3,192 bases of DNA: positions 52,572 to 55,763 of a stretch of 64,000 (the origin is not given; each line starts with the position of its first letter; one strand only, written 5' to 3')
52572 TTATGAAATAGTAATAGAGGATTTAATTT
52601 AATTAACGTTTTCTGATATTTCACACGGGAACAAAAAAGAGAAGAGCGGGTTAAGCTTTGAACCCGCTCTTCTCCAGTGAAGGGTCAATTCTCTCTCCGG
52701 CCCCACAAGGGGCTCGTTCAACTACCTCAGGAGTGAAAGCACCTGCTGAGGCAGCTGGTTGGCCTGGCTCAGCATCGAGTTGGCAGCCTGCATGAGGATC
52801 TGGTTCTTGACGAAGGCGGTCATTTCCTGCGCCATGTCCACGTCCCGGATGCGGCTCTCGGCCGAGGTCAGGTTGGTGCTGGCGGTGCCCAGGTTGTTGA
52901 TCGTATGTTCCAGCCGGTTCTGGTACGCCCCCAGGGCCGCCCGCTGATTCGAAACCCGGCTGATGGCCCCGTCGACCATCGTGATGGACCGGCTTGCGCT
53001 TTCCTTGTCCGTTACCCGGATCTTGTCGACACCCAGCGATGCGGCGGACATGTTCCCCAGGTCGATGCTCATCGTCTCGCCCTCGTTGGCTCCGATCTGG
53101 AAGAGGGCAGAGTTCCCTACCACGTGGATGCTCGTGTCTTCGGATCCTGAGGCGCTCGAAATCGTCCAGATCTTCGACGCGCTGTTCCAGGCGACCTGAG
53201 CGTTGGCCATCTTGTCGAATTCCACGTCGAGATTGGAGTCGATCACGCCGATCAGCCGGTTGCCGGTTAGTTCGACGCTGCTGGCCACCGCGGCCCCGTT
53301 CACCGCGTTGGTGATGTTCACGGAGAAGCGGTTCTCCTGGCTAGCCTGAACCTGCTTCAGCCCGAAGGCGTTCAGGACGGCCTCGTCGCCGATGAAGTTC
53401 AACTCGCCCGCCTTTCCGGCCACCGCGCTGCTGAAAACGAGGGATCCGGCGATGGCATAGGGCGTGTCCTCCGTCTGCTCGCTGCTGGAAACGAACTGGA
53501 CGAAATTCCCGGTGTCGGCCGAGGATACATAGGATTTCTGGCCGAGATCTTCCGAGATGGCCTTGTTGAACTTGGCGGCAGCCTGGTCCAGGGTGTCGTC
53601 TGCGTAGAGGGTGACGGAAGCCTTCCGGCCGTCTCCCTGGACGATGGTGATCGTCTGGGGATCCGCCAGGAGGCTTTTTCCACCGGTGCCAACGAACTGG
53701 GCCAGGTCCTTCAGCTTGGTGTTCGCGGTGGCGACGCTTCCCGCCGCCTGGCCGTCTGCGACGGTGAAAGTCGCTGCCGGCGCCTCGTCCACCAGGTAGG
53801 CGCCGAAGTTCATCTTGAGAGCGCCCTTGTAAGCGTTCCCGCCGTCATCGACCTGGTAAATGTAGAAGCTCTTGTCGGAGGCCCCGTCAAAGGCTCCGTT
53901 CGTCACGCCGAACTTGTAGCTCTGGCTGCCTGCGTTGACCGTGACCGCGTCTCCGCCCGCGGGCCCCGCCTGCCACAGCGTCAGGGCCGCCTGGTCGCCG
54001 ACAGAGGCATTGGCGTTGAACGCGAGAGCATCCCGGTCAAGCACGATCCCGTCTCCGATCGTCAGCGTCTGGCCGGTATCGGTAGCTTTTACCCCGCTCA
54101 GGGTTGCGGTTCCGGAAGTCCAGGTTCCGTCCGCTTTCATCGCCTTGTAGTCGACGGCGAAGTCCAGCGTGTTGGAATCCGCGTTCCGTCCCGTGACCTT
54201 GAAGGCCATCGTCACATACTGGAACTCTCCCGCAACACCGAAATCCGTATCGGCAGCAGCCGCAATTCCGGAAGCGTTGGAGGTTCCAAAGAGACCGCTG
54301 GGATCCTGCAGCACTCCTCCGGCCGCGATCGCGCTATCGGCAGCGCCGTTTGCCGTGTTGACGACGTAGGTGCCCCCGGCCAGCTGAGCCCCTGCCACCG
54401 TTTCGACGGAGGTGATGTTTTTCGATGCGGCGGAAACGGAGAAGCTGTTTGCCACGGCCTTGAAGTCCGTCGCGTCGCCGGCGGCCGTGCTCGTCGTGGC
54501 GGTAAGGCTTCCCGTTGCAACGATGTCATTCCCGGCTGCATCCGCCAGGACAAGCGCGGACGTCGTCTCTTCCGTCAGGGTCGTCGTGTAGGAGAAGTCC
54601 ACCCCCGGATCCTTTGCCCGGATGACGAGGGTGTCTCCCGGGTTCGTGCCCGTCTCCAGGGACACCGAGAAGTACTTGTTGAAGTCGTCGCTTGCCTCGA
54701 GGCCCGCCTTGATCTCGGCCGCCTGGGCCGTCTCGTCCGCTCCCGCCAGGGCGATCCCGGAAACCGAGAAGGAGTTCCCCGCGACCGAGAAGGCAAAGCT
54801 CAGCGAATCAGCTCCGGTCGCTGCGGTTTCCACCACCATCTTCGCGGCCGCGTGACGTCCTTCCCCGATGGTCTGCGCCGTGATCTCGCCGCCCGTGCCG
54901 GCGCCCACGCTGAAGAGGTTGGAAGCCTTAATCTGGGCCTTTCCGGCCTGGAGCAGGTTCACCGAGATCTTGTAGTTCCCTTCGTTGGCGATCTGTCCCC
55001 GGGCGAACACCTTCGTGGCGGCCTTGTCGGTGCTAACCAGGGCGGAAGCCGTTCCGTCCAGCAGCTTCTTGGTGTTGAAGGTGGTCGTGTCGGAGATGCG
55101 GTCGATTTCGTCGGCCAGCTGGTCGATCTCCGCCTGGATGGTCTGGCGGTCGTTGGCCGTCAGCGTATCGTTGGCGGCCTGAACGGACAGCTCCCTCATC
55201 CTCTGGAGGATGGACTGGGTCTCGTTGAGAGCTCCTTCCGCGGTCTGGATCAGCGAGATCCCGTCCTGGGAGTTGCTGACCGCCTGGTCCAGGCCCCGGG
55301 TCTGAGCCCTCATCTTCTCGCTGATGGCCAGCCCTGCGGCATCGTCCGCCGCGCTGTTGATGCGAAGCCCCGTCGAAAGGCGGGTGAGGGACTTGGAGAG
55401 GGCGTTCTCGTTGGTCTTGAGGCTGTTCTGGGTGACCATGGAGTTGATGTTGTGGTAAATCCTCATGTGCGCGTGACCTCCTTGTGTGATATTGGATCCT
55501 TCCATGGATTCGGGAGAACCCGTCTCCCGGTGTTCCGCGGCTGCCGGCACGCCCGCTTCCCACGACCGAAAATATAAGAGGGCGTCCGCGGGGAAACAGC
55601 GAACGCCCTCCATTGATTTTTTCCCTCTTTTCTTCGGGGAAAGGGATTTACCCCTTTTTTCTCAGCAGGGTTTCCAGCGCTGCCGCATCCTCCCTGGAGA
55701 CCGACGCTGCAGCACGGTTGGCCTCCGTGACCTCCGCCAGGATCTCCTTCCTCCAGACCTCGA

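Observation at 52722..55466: Giant 914 aa flagellin with a central region of about 650 aa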

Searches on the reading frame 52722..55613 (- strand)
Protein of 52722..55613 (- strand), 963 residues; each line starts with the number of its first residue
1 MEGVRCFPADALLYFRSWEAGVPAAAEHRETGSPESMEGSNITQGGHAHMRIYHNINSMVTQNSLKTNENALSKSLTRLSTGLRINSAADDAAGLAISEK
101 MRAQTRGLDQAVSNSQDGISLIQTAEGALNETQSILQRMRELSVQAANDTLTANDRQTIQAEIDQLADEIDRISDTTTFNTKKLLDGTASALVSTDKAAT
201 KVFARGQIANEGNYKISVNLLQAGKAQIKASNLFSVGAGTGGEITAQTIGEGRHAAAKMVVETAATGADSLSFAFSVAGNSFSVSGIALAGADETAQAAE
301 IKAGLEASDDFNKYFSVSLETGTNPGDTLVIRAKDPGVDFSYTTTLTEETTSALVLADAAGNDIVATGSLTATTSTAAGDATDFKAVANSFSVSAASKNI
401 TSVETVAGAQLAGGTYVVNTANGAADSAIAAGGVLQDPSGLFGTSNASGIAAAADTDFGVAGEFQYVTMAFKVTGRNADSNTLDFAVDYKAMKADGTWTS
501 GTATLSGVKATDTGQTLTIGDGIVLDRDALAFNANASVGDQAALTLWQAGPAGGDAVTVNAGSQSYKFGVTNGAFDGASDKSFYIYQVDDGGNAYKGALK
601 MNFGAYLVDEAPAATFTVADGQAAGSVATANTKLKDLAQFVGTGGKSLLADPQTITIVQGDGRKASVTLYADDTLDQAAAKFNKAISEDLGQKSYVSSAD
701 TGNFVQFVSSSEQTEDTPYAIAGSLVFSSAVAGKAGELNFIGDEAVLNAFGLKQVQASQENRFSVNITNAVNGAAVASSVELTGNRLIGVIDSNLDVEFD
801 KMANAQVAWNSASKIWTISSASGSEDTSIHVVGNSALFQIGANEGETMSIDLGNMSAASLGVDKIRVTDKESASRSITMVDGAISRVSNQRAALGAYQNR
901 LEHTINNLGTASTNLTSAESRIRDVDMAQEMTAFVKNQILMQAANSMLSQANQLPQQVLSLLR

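Call 4: search_protein_families(library=pfam, proteins=[window:52722-55466:-], max_evalue=1)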
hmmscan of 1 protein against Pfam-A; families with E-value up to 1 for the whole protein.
window:52722-55466:- (914 aa): 5 families
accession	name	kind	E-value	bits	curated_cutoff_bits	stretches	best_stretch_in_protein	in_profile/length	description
PF00669.25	Flagellin_N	-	2.5e-49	167.4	26.6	1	3-139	1-137/139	Bacterial flagellin N-terminal helical region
PF00700.27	Flagellin_C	-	3.7e-30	104.5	23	1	828-913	1-86/86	Bacterial flagellin C-terminal helical region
PF16229.10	DUF4888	-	0.041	14.3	25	0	715-765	40-91/141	Domain of unknown function (DUF4888)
PF02609.21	Exonuc_VII_S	-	0.21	12.1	24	0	48-84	11-47/52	Exonuclease VII small subunit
PF15456.11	Uds1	-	0.4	11.3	28.8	1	44-144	42-121/123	Up-regulated During Septation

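Call 5: search_protein_families(library=ncbifam, proteins=[window:52722-55466:-], max_evalue=1)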
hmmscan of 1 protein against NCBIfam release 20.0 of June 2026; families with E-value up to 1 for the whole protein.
window:52722-55466:- (914 aa): 31 families (the best 25 are shown)
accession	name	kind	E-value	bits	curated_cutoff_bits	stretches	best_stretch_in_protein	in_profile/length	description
NF009446.0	PRK12804.1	subfamily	1.1e-93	314.1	352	2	1-181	1-179/301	flagellin Hag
NF006466.0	PRK08869.1-1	subfamily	6.4e-74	249.7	426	2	4-141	6-143/377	flagellin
NF009444.0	PRK12802.1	equivalog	2e-72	244.1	332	2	3-143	5-145/282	flagellin domain-containing protein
NF006468.0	PRK08869.1-3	subfamily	2.3e-72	244.2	436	2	4-139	6-141/378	polar flagellin E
NF009448.0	PRK12806.1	equivalog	2.6e-71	240.8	531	2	4-325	6-322/475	flagellin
NF005294.0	PRK06819.1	subfamily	6.6e-68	229.9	387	3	4-290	6-242/376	FliC/FljB family flagellin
NF009449.0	PRK12807.1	subfamily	7.3e-68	229.2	347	2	1-182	1-185/287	flagellin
NF005953.0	PRK08026.1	subfamily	4.3e-67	227.9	619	3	6-465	8-458/548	FliC/FljB family flagellin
NF006469.0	PRK08869.1-4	equivalog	8.6e-66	222.8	627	2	3-140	5-142/377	flagellin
NF038071.1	lat_flg_LafA_2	exception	1.3e-63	215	365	2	3-201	5-188/284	lateral flagellin LafA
NF006467.0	PRK08869.1-2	subfamily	3.3e-61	207.5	443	2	3-388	5-336/400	flagellin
NF009450.0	PRK12808.1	equivalog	1.2e-60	206.4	476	2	1-355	1-328/476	flagellin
NF006470.0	PRK08869.1-5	equivalog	7.8e-60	203.1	423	3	3-143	4-144/388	flagellin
NF009445.0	PRK12803.1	equivalog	1.7e-53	182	450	2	1-142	1-142/335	flagellin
NF009447.0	PRK12805.1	equivalog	1.2e-46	159.5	404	2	1-174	1-166/287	FliC/FljB family flagellin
TIGR02550.1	flagell_flgL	equivalog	2.9e-28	99.3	127.2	2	2-121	1-120/387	flagellar hook-associated protein FlgL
NF033876.2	flagella_HExxH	equivalog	5.9e-19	68.8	205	2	692-844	250-383/384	flagellinolysin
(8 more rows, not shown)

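Call 8: search_solved_structures(query=window:52722-55466:-, max_evalue=0.001, show_alignments=0)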
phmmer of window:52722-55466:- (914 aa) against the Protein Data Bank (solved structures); distinct sequences matched with E-value up to 0.001: 81 (the best 60 are shown).
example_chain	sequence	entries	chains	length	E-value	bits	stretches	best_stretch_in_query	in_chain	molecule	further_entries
9au6_A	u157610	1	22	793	8.6e-107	361.9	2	286-913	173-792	Flagellin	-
8jmv_A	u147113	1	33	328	9.5e-81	275.8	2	1-143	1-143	Flagella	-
6t17_A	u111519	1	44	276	7.7e-78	266.1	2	1-141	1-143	Flagellin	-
5wjx_A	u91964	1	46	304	9.1e-72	246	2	1-175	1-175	Flagellin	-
6gow_D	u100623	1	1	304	1.2e-71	245.7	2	1-175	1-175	Flagellin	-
5wjw_A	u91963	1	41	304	1.3e-71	245.6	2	1-175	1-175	Flagellin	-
5wjy_A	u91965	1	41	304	1.4e-71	245.4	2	1-175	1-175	Flagellin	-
5wjt_A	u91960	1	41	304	1.9e-71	245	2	1-175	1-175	Flagellin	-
5maw_D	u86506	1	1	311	4.1e-71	243.9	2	2-176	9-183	Flagellin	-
5wjv_A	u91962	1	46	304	4.2e-71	243.9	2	1-175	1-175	Flagellin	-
5wjz_A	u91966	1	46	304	1e-70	242.6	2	1-175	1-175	Flagellin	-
5wju_A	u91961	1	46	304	1.2e-70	242.4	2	1-175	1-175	Flagellin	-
9hpz_A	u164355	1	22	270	3e-70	241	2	2-140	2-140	Flagellin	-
10ll_A4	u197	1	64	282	1.4e-63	219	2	2-143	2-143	Flagellin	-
9pim_CJ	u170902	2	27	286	2.7e-62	214.7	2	2-139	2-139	Flagellin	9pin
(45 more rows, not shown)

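Call 10: search_solved_structures(query=window:52722-55466:-, max_evalue=1e-90, show_alignments=1)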
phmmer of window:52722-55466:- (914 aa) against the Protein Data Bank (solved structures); distinct sequences matched with E-value up to 1e-90: 1.
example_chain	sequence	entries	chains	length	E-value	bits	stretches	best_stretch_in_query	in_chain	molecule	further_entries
9au6_A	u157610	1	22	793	8.6e-107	361.9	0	286-913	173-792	Flagellin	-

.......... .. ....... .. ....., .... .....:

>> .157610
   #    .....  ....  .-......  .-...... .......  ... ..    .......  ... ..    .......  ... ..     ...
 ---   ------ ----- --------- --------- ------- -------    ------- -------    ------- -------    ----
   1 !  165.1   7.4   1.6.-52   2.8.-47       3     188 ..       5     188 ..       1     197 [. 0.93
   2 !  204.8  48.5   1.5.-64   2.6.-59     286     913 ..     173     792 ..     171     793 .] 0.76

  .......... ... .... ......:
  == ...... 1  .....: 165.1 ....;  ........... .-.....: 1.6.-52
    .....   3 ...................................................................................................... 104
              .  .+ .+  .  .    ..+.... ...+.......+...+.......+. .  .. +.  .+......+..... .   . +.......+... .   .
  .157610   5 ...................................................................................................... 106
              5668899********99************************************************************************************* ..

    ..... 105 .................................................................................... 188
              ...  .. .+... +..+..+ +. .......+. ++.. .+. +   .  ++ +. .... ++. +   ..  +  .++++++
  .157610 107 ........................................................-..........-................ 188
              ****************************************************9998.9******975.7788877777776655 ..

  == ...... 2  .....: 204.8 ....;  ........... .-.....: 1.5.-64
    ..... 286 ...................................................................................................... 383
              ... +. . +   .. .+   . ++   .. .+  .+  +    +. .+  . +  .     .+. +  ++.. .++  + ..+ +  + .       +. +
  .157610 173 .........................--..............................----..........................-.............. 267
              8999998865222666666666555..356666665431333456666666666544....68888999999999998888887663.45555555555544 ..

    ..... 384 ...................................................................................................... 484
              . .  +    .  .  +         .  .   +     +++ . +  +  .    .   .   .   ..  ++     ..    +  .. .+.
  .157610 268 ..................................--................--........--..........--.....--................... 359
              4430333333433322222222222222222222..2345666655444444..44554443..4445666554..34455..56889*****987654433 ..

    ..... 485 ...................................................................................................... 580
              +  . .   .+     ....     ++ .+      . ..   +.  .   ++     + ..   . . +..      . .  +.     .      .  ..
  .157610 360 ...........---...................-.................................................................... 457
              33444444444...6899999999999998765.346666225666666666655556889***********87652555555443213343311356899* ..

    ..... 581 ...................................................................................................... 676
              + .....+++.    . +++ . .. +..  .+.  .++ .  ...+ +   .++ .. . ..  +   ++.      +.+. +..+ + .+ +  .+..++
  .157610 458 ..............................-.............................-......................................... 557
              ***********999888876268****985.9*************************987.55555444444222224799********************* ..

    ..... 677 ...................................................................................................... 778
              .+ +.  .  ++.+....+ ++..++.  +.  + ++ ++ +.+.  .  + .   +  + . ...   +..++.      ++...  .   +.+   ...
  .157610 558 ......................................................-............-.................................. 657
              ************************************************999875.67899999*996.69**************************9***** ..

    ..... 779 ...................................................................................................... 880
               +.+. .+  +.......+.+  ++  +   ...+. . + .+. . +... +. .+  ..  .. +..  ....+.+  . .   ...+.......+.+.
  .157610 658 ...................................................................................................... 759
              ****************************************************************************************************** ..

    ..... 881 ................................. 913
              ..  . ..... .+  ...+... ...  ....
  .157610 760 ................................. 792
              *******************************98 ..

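Call 22: find_related_loci(query=window:52725-55466:-, collection=genome_contigs, flank=10000)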
Query window:52725-55466:- (914 aa) in genome_contigs; peptide patterns used: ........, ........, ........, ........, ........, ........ (x = any residue, [..] = any of these).
340 stretches matched a pattern; 306 encode a relative of the query (tblastn E <= 1e-3); the best 80 are kept; 79 distinct loci.
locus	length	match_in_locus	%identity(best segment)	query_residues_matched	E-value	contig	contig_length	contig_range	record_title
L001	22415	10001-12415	54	1-914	2e-144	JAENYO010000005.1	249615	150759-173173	MAG: Acetomicrobium hydrogeniformans isolate B5_bin.13 B5_bin13_NODE_18_length_249615_cov_27.580910, whole genome shotgu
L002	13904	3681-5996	69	1-914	8e-154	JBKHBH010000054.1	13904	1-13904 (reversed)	MAG: Thermovirgaceae bacterium isolate D1M01_45 NODE_6754_length_13904_cov_6.502636, whole genome shotgun sequence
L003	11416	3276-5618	51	1-914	1e-104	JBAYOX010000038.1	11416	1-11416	MAG: Aminobacteriaceae bacterium isolate SO_2016_LW2_124 scaffold11934_LW138R_2016, whole genome shotgun sequence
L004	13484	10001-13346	50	1-914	4e-102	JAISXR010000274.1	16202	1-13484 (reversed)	MAG: Synergistaceae bacterium isolate Nc350_bin190 k119_4043233, whole genome shotgun sequence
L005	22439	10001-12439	48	1-913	2e-95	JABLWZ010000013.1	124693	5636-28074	MAG: Bacillota bacterium isolate Ch109 contig13, whole genome shotgun sequence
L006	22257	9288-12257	42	1-913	2e-95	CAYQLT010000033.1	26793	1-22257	MAG TPA_asm: uncultured Clostridia bacterium isolate binchicken_co30_129 genome assembly, contig: NODE_1450_length_26793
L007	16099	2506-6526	50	1-913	1e-94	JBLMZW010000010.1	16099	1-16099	MAG: Chitinophagales bacterium isolate MAG193 PRJNA951521_bin50_renamed_9, whole genome shotgun sequence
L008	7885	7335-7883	86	1-183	2e-94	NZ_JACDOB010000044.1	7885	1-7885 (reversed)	MAG: Thermovirga sp. isolate GB_MAG10_013 c_000000007386, whole genome shotgun sequence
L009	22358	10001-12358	41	3-913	1e-89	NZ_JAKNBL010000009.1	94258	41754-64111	Pelotomaculum terephthalicicum JT 9, whole genome shotgun sequence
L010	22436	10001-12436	46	1-913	4e-89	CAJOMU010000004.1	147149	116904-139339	uncultured Synergistales bacterium isolate Reindeer_2_mag_23 genome assembly, contig: scaffold_29, whole genome shotgun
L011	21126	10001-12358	36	3-913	2e-85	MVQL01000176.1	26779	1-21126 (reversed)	MAG: Pelotomaculum sp. PtaB.Bin104 A4E53_contig000177, whole genome shotgun sequence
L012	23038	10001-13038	42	1-914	2e-83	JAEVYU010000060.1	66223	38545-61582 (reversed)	MAG: Bacillota bacterium isolate OH_PBB_143 k127_787274, whole genome shotgun sequence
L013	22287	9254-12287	42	1-914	8e-81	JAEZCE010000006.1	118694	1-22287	MAG: Bacillota bacterium isolate OH_CBrB_22 k127_3677582, whole genome shotgun sequence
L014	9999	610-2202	41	1-914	3e-79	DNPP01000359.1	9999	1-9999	MAG TPA_asm: Bacillota bacterium isolate UBA8346 contig_581, whole genome shotgun sequence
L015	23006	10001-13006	41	1-914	3e-77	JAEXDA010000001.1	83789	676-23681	MAG: Bacillota bacterium isolate OH_HBB_134 k127_341113, whole genome shotgun sequence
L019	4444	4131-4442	96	1-104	3e-54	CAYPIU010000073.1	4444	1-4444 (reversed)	MAG TPA_asm: uncultured Synergistales bacterium isolate binchicken_co13_357 genome assembly, contig: NODE_34489_length_4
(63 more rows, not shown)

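Call 29: predict_structure(alignment_id=A1)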
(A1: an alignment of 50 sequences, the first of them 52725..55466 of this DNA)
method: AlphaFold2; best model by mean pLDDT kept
length: 914 residues; sequences in the alignment: 50
mean_pLDDT: 81.3   pTM: 0.51
mean pLDDT of the five models: 81.3, 79.6, 79.5, 78.6, 74.5
residues with pLDDT >= 90: 258; 70-90: 502; 50-70: 125; < 50: 29
segments of 3 or more residues with pLDDT < 50: 1-8, 129-139, 906-914
pLDDT, mean of each block of 10 residues (from residue 1): 42 62 65 58 72 81 79 77 85 82 78 84 64 42 74 74 82 86 76 80 92 87 93 93 92 95 94 79 92 91 84 82 91 86 93 88 92 93 94 92 91 89 90 92 94 91 81 89 87 94 95 94 93 94 87 93 92 68 77 68 83 84 83 89 83 84 78 85 84 83 85 87 79 83 82 85 85 82 66 59 62 69 77 81 77 81 81 71 68 65 51 42
secondary structure, 60 per line:
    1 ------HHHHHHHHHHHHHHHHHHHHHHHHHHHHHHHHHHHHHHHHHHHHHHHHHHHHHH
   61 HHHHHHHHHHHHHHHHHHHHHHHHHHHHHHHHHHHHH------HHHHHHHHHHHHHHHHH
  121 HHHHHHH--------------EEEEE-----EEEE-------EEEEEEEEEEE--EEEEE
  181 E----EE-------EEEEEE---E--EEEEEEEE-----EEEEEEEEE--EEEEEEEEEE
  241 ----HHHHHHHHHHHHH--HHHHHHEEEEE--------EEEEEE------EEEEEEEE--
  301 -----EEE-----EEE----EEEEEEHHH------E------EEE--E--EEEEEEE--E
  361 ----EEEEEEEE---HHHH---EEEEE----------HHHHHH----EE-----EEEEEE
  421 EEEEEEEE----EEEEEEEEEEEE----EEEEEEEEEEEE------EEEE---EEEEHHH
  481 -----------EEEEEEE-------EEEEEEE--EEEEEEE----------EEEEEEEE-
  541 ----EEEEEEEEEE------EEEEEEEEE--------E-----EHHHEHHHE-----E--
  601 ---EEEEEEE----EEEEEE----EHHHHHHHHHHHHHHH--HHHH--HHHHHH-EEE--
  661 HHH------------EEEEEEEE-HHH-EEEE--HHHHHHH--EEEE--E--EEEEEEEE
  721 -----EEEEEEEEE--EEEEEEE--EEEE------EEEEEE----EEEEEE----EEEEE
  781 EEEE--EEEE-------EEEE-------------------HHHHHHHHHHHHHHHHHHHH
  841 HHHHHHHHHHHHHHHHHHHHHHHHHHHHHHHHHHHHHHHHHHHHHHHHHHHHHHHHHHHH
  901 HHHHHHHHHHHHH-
elements in order (helices of 4 or more, strands of 3 or more residues): H7-97 H104-127 E142-146 E152-155 E163-173 E176-181 E195-200 E207-214 E220-228 E231-240 H245-257 H260-265 E266-270 E279-284 E291-298 E306-308 E314-316 E321-326 E343-345 E351-357 E365-372 H376-379 E383-387 H398-403 E415-428 E433-444 E449-460 E467-470 E474-477 E492-498 E506-512 E515-521 E532-539 E545-554 E561-569 E604-610 E615-620 H626-640 H643-646 H649-654 E656-658 E676-683 E689-692 H695-701 E704-707 E713-720 E726-734 E737-743 E746-749 E756-761 E766-771 E776-784 E787-790 E798-801 H821-913
